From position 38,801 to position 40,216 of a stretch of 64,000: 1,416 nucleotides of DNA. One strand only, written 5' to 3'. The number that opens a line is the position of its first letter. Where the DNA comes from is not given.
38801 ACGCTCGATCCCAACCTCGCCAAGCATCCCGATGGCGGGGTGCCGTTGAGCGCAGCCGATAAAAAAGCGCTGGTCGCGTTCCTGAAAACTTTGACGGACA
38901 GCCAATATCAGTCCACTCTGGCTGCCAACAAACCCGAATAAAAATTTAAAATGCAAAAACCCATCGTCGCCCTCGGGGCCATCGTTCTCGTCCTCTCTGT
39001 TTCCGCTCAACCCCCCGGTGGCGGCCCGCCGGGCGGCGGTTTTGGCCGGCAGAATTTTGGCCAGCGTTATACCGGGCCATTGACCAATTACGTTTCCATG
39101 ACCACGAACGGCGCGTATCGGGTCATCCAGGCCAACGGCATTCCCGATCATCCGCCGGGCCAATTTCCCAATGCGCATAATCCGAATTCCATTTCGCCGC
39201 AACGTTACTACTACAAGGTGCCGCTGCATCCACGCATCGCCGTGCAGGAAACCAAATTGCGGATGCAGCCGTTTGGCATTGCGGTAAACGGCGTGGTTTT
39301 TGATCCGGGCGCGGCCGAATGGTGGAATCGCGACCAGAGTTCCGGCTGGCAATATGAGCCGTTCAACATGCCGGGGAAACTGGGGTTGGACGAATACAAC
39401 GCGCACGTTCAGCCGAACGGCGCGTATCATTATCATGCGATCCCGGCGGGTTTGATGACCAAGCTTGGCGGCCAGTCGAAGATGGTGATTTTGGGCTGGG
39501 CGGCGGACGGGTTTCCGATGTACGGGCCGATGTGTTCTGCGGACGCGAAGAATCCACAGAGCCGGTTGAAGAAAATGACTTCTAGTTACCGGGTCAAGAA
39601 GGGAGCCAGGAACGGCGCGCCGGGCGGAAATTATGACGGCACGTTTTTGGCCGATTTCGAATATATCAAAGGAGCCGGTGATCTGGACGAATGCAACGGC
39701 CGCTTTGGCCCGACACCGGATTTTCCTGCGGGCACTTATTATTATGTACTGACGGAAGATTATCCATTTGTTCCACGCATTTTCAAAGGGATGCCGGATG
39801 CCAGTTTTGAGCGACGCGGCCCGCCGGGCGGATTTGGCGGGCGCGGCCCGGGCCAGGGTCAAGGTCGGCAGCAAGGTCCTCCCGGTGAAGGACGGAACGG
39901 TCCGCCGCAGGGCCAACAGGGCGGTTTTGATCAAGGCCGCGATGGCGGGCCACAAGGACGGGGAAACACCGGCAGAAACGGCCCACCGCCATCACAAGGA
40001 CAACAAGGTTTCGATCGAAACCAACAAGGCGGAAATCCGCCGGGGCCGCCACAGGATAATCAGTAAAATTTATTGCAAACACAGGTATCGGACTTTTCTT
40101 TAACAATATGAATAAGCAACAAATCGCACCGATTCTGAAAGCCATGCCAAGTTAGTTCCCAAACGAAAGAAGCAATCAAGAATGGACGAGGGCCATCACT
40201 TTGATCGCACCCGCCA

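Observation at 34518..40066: Secreted cluster of unknown protein, YHYH protein, MbnP::MbnH-like fusion and second YHYH protein: candidate undescribed periplasmic metal/redox system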

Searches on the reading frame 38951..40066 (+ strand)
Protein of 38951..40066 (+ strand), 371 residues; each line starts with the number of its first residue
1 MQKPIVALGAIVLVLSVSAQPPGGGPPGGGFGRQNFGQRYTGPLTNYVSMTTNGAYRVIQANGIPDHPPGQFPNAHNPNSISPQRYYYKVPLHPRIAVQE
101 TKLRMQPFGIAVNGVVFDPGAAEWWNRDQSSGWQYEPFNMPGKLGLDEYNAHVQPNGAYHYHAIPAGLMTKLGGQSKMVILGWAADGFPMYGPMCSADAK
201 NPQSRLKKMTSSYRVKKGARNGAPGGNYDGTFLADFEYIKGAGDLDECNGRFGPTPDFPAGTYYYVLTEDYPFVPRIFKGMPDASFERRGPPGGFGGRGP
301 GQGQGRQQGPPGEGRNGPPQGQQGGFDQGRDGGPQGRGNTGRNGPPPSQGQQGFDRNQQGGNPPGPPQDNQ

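Call 3: search_protein_families(library=pfam, proteins=[window:38951-40066:+], max_evalue=0.1)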
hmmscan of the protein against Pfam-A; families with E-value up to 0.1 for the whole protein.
window:38951-40066:+ (371 aa): 1 family
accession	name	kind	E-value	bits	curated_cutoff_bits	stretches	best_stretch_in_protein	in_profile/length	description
PF14240.11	YHYH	-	6.9e-68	228.8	25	1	88-280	2-193/193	YHYH protein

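Call 4: search_protein_families(library=ncbifam, proteins=[window:38951-40066:+], max_evalue=0.1)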
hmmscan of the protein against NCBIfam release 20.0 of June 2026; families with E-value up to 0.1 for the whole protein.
window:38951-40066:+ (371 aa): 0 families

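Call 12: find_homologous_proteins(query=window:38951-40066:+, max_evalue=0.00001)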
Query window:38951-40066:+ (371 aa): 5473 proteins with E <= 0.00001 among 8000 candidates; the best 120 are listed.
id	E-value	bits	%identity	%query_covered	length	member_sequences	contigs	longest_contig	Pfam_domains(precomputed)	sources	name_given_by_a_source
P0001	1.6e-253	859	100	100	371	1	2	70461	PF14240.12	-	-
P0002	1.2e-150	520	71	77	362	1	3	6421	PF14240.12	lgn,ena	-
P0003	8.0e-121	422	68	65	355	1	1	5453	PF14240.12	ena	-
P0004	2.1e-120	421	60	77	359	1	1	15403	PF14240.12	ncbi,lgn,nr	ncbi:MAG: hypothetical protein JWM68_951 [Verrucomicrobiales bacterium]|nr:hypothetical protein [Ver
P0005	1.5e-119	418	62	76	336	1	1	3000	PF14240.12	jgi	jgi:hypothetical protein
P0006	6.3e-119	416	70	68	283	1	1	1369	PF14240.12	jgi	jgi:hypothetical protein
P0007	1.5e-118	415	63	80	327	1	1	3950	PF14240.12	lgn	-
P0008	3.6e-118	413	61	77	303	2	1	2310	PF14240.12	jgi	jgi:hypothetical protein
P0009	4.1e-117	410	63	74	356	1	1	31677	PF14240.12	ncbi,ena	-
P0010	1.4e-116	408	69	65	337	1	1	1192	PF14240.12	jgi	jgi:hypothetical protein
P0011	2.4e-116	407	67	65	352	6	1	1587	PF14240.12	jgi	jgi:hypothetical protein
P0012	2.4e-115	404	60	79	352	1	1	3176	PF14240.12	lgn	-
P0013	6.3e-115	403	65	67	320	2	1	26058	PF14240.12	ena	-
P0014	7.8e-115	402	65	65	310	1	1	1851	PF14240.12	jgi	jgi:hypothetical protein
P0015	9.4e-115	402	70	65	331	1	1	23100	PF14240.12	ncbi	ncbi:MAG: YHYH protein [Prosthecobacter sp.]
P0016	4.0e-114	400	61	76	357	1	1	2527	PF14240.12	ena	-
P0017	9.6e-114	399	67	65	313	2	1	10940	PF14240.12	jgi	jgi:hypothetical protein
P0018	7.2e-113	396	64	71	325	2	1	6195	PF14240.12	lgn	-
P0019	8.1e-113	396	65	66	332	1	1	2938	PF14240.12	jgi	jgi:hypothetical protein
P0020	2.4e-112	394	58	76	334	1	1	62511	PF14240.12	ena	-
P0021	6.2e-112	393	62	71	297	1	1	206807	PF14240.12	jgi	jgi:YHYH protein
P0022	9.1e-112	392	65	67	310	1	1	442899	PF14240.12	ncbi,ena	-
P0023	9.1e-112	392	64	66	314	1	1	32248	PF14240.12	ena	-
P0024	1.1e-111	392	62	66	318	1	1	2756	PF14240.12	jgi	jgi:hypothetical protein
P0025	1.2e-111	392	64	66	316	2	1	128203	PF14240.12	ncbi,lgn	-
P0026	1.6e-111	391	58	80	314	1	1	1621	PF14240.12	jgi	jgi:hypothetical protein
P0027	3.0e-111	391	65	66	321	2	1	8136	PF14240.12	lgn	-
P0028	3.6e-111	390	64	71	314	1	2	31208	PF14240.12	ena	-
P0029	7.7e-111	389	63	66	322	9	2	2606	PF14240.12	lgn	-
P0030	8.5e-111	389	60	72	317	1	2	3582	PF14240.12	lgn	-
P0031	1.1e-110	389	63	66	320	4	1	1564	PF14240.12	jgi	jgi:hypothetical protein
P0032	2.6e-110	388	59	78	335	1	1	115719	PF14240.12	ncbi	ncbi:MAG: YHYH protein [Verrucomicrobiota bacterium]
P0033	5.4e-110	386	63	66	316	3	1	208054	PF14240.12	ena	-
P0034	6.9e-110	386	65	65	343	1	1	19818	PF14240.12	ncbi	ncbi:MAG: YHYH protein, partial [Verrucomicrobiota bacterium]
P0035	9.8e-110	386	63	66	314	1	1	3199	PF14240.12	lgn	-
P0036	1.0e-109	386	68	65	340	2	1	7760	PF14240.12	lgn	-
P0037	1.8e-109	385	63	71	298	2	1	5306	PF14240.12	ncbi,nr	ncbi:MAG: YHYH protein [Verrucomicrobia bacterium]|nr:YHYH protein [Verrucomicrobiota bacterium]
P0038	2.1e-109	385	67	65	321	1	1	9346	PF14240.12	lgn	-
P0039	2.4e-109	384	65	66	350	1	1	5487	PF14240.12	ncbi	ncbi:MAG TPA: YHYH protein [Chthoniobacteraceae bacterium]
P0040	2.9e-109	384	65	67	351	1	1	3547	PF14240.12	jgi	jgi:YHYH protein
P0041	4.7e-109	383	63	65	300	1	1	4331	PF14240.12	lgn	-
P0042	6.6e-109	383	62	68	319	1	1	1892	PF14240.12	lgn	-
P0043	7.3e-109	383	63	66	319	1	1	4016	PF14240.12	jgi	jgi:hypothetical protein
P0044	7.7e-109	383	67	65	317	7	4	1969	PF14240.12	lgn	-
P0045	9.2e-109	382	64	67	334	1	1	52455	PF14240.12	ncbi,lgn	-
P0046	1.1e-108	382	60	67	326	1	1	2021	PF14240.12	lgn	-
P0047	1.2e-108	382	57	77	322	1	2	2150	PF14240.12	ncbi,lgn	-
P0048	1.3e-108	382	60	74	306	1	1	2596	PF14240.12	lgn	-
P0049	1.8e-108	381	65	66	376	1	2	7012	PF14240.12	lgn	-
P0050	2.3e-108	381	63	66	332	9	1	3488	PF14240.12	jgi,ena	-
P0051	2.4e-108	381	63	66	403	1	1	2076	PF14240.12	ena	-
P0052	2.5e-108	381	62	66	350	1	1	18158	PF14240.12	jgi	jgi:hypothetical protein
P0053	4.7e-108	380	66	65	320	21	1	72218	PF14240.12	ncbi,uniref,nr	ncbi:MAG: YHYH protein [Prosthecobacter sp.]|uniref:YHYH protein n=1 Tax=Prosthecobacter sp. TaxID=1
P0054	5.3e-108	380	55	77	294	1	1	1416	PF14240.12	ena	-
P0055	6.0e-108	380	59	69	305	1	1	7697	PF14240.12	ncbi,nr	ncbi:MAG: hypothetical protein JWQ71_4849 [Pedosphaera sp.]|nr:hypothetical protein [Pedosphaera sp.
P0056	6.2e-108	380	65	65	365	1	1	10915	PF14240.12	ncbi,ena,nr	ncbi:MAG TPA: YHYH protein [Roseimicrobium sp.]|nr:YHYH protein [Roseimicrobium sp.]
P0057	6.3e-108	380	66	65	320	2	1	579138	PF14240.12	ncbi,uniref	ncbi:YHYH protein [Prosthecobacter sp.]|uniref:YHYH protein n=1 Tax=Prosthecobacter sp. TaxID=196533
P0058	8.3e-108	379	61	65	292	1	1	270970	PF14240.12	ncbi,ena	-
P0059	1.0e-107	379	65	65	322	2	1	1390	PF14240.12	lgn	-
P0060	1.1e-107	379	63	66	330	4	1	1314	PF14240.12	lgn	-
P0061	1.1e-107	379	66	65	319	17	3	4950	PF14240.12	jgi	-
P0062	1.2e-107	379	66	65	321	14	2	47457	PF14240.12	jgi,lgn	-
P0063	1.2e-107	379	55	77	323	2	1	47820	PF14240.12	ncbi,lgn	-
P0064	1.3e-107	379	63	66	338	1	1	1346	PF14240.12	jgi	jgi:hypothetical protein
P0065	1.4e-107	379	65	66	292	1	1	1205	PF14240.12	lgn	-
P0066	1.4e-107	379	60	65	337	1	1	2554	PF14240.12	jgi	jgi:hypothetical protein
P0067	1.7e-107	378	52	95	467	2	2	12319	PF14240.12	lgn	-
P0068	1.8e-107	378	63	66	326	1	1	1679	PF14240.12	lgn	-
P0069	1.9e-107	378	63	67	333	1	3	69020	PF14240.12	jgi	-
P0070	2.4e-107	378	61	66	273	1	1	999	PF14240.12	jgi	jgi:hypothetical protein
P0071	2.7e-107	378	58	76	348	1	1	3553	PF14240.12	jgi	-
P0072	3.0e-107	377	59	74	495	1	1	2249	PF14240.12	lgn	-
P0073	3.0e-107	377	65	65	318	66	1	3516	PF14240.12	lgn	-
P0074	3.0e-107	377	62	72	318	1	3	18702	PF14240.12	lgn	-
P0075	3.7e-107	377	63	66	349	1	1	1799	PF14240.12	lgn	-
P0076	5.8e-107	376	64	65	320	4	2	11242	PF14240.12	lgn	-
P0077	7.6e-107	376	61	66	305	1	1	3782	PF14240.12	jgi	jgi:YHYH protein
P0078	8.3e-107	376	66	64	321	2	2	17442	PF14240.12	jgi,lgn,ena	jgi:hypothetical protein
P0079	1.0e-106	376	65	65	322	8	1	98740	PF14240.12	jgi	jgi:hypothetical protein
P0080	1.7e-106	375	68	65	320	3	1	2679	PF14240.12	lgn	-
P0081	2.5e-106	374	65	65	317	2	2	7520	PF14240.12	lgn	-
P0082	2.5e-106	374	59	74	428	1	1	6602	PF14240.12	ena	-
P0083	4.4e-106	374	65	65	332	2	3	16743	PF14240.12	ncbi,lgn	-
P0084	5.3e-106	373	66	64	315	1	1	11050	PF14240.12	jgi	jgi:hypothetical protein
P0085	5.3e-106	373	63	66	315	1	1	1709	PF14240.12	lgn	-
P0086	9.4e-106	373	61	65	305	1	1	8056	PF14240.12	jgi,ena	jgi:hypothetical protein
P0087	1.1e-105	372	65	65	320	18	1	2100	PF14240.12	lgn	-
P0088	1.1e-105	372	66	68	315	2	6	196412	PF14240.12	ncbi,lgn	-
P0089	1.1e-105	372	65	65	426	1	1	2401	PF14240.12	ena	-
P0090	1.2e-105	372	63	66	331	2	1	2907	PF14240.12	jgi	jgi:hypothetical protein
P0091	1.3e-105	372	66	65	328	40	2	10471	PF14240.12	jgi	jgi:hypothetical protein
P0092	1.7e-105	372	65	65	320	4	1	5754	PF14240.12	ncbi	-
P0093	1.9e-105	372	58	74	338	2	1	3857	PF14240.12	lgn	-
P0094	1.9e-105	372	66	65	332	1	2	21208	PF14240.12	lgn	-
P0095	2.1e-105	371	64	64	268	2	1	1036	PF14240.12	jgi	jgi:hypothetical protein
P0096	2.8e-105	371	65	65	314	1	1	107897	PF14240.12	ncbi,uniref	ncbi:MAG: YHYH protein [Prosthecobacter sp.]|uniref:YHYH protein n=1 Tax=Prosthecobacter sp. TaxID=1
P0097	3.2e-105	371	61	67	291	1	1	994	PF14240.12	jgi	jgi:hypothetical protein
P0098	4.4e-105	370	56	77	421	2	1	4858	PF14240.12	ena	-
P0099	5.6e-105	370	57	77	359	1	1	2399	PF14240.12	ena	-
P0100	6.4e-105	370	63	64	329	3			PF14240.12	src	-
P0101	6.5e-105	370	57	76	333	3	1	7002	PF14240.12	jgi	jgi:hypothetical protein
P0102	6.6e-105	370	66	65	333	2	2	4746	PF14240.12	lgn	-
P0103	6.8e-105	370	60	69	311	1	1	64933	PF14240.12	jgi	-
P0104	6.9e-105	370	63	64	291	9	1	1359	PF14240.12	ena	-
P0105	7.3e-105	370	61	65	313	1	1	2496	PF14240.12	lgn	-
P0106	8.1e-105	369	62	66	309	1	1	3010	PF14240.12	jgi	jgi:hypothetical protein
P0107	9.4e-105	369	61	65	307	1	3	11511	PF14240.12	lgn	-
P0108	1.7e-104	368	65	65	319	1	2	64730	PF14240.12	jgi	jgi:YHYH protein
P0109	1.8e-104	368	60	64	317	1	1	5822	PF14240.12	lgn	-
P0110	2.0e-104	368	64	66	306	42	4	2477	PF14240.12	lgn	-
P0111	2.1e-104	368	64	65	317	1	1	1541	PF14240.12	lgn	-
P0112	2.6e-104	368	57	77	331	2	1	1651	PF14240.12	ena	-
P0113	3.0e-104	368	62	65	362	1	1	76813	PF13405.13,PF14240.12,PF13202.13,PF00036.39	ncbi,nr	ncbi:MAG: hypothetical protein JWN40_1490 [Phycisphaerales bacterium]|nr:hypothetical protein [Phyci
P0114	4.3e-104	367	65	65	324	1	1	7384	PF14240.12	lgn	-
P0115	5.7e-104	367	64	65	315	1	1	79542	PF14240.12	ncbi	ncbi:MAG: YHYH protein [Prosthecobacter sp.]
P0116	6.0e-104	367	62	66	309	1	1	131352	PF14240.12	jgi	-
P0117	6.8e-104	366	66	65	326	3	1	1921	PF14240.12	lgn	-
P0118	8.9e-104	366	61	66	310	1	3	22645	PF14240.12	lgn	-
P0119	9.5e-104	366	62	65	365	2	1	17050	PF13405.13,PF14240.12,PF13202.13,PF00036.39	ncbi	-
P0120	9.7e-104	366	64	66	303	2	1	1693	PF14240.12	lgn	-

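Call 13: find_encoding_contigs(protein=P0001, flank=10000, max_places=4)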
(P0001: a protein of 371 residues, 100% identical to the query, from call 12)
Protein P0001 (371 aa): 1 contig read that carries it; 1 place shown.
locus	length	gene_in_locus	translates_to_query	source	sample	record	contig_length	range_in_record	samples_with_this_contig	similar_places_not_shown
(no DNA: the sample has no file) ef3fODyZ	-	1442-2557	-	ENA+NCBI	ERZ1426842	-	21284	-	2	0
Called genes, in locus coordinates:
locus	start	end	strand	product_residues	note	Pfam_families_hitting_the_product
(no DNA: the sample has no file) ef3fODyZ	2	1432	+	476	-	?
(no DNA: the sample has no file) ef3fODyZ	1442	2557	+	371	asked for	PF14240:YHYH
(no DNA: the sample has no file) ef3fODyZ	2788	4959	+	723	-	PF00270:DEAD, PF00271:Helicase_C, PF16124:RecQ_Zn_bind, PF09382:RQC, PF00570:HRDC, PF14493:HTH_40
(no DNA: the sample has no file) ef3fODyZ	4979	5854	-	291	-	PF01497:Peripla_BP_2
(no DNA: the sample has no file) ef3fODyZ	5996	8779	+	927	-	PF07995:GSDH, PF17957:Big_7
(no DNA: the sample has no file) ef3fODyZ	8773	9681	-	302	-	PF24517:CBM96 (weak)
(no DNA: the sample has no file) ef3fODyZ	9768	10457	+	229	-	-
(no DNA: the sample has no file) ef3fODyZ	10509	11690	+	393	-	PF01053:Cys_Met_Meta_PP, PF06838:Met_gamma_lyase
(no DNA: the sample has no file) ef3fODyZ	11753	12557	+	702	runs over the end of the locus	PF00989:PAS, PF08448:PAS_4, PF13185:GAF_2, PF00989:PAS, PF08448:PAS_4, PF13426:PAS_9, PF07730:HisKA_3, PF02518:HATPase_c, +4 more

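Call 14: find_encoding_contigs(protein=P0057, flank=10000, max_places=3)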
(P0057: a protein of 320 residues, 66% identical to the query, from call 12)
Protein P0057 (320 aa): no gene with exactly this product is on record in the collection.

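Call 15: find_related_loci(query=window:38951-40066:+, collection=genome_contigs, flank=10000)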
Query window:38951-40066:+ (371 aa) in genome_contigs; peptide patterns used: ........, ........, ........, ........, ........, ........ (x = any residue, [..] = any of these).
109 stretches matched a pattern; 4 encode a relative of the query (tblastn E <= 1e-3); 4 distinct loci.
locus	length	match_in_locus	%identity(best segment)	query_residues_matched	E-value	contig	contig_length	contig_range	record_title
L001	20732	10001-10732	66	46-287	4e-104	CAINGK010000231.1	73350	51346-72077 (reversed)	MAG: uncultured Verrucomicrobia bacterium isolate AM-lipid-02-D2_bin-0333 genome assembly, contig: bin-0333:231/237, who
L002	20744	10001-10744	51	48-293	1e-79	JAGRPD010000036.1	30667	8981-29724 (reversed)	MAG: Verrucomicrobiales bacterium isolate HKST-UBA35 2009_21557, whole genome shotgun sequence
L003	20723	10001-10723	51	44-286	6e-77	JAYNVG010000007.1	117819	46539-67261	MAG: Thalassospiraceae bacterium isolate 139561_S162_metabat_bins_2.tsv.241 NODE_95_length_117819_cov_11.148042, whole g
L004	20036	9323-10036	44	57-280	1e-54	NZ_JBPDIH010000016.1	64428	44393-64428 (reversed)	Thalassotalea sp. PLHSN55 NODE_16_length_64428_cov_539.148793, whole genome shotgun sequence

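Call 19: search_solved_structures(query=window:38951-40066:+, max_evalue=1)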
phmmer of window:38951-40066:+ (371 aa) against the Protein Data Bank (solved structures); distinct sequences matched with E-value up to 1: 1.
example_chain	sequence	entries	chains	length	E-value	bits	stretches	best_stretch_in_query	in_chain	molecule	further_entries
8r3r_A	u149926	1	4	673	0.15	14.4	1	119-163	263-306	Probable transketolase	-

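Call 62: find_encoding_contigs(protein=P0113, flank=9000, max_places=3)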
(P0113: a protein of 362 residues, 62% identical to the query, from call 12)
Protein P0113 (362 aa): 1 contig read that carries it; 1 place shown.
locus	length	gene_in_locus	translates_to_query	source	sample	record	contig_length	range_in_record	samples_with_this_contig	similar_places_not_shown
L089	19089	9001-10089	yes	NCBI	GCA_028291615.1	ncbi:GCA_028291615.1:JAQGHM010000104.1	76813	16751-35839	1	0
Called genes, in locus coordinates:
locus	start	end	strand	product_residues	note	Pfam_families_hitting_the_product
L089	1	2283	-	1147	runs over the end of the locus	PF01436:NHL (faint)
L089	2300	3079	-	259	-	PF07963:N_methyl (weak)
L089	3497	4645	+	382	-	PF07885:Ion_trans_2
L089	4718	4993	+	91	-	-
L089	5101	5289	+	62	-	-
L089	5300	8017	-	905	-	PF00933:Glyco_hydro_3, PF01915:Glyco_hydro_3_C, PF14310:Fn3-like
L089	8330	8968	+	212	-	PF00036:EF-hand_1 (faint), PF13405:EF-hand_6 (faint), PF13202:EF-hand_5 (weak)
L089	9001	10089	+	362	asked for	PF14240:YHYH, PF00036:EF-hand_1 (faint), PF13202:EF-hand_5 (faint), PF13405:EF-hand_6 (faint)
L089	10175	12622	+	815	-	PF13709:DUF4159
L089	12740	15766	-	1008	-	PF00034:Cytochrom_C (faint), PF07635:PSCyt1, PF07583:PSCyt2, PF07587:PSD1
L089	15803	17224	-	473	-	PF07394:DUF1501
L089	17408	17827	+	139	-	PF01381:HTH_3 (weak), PF13443:HTH_26 (faint), PF13560:HTH_31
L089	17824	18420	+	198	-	PF02661:Fic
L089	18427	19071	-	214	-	PF00072:Response_reg, PF08281:Sigma70_r4_2, PF00196:GerE, PF04545:Sigma70_r4 (weak)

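Call 77: search_protein_families(library=pfam, proteins=[L004:10046-10594:+, L004:8281-8799:+, L004:7941-8330:+, L001:7328-7993:+, L001:7983-8603:+, L001:8606-9982:-, L003:8879-9835:+, L002:8925-9896:-], max_evalue=0.01)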
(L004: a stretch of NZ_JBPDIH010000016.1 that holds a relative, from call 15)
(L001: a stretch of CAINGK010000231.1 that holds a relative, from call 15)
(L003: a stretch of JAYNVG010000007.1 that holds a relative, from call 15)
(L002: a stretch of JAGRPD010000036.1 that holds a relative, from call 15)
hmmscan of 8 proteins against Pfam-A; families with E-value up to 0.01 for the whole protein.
L004:10046-10594:+ (183 aa): 0 families

L004:8281-8799:+ (173 aa): 0 families

L004:7941-8330:+ (130 aa): 5 families
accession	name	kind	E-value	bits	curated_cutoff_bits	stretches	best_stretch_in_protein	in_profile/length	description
PF00036.39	EF-hand_1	-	7.5e-09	35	25.4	2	96-114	5-23/29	EF hand domain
PF13405.12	EF-hand_6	-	8.4e-07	28.6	25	1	96-114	5-23/30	EF-hand domain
PF13202.12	EF-hand_5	-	1.2e-06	28.2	25.9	1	95-114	3-22/25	EF hand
PF13499.12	EF-hand_7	-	1.8e-06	28.7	30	0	94-113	5-24/67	EF-hand domain pair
PF13833.12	EF-hand_8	-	0.0019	18.4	28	0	93-113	27-47/54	EF-hand domain pair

L001:7328-7993:+ (222 aa): 0 families

L001:7983-8603:+ (207 aa): 1 family
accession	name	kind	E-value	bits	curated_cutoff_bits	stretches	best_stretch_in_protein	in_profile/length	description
PF01769.21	MgtE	-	0.0025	18.5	27.6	1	44-100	37-85/125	Divalent cation transporter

L001:8606-9982:- (459 aa): 6 families
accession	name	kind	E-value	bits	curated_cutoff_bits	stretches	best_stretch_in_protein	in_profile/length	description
PF13377.12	Peripla_BP_3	-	1e-30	107.4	26.5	1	179-346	1-167/167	Periplasmic binding protein-like domain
PF12833.13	HTH_18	-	6.1e-20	71.7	33.6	1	377-455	2-80/80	Helix-turn-helix domain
PF00165.29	HTH_AraC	-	1.5e-15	57.3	26.6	2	417-454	6-42/42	Bacterial regulatory helix-turn-helix proteins, AraC family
PF00532.27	Peripla_BP_1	-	4.6e-09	36.6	22.2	1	80-322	6-262/281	Periplasmic binding proteins and sugar binding domain of LacI family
PF22177.2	PBP1_XylR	-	1.3e-07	32.3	27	1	79-155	2-77/98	XylR N-terminal domain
PF13407.12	Peripla_BP_4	-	0.00048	20.2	35.1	0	141-289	72-220/258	Periplasmic binding protein domain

L003:8879-9835:+ (319 aa): 3 families
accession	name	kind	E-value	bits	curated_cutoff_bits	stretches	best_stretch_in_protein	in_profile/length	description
PF00293.34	NUDIX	-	1.3e-17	64.5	21.1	1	179-289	4-120/134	NUDIX domain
PF09296.17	NUDIX-like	-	1.9e-12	48.2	22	1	45-139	7-96/96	NADH pyrophosphatase-like rudimentary NUDIX domain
PF09297.16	Zn_ribbon_NUD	-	2e-08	34.2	24.8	1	141-174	1-32/32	NADH pyrophosphatase zinc ribbon domain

L002:8925-9896:- (324 aa): 2 families
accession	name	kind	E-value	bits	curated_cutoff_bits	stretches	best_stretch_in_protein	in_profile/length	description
PF00753.33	Lactamase_B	-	6.7e-12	46.2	22.7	1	138-300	4-196/196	Metallo-beta-lactamase superfamily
PF12706.13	Lactamase_B_2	-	8.5e-07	29.2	27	1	175-262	30-142/200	Beta-lactamase superfamily domain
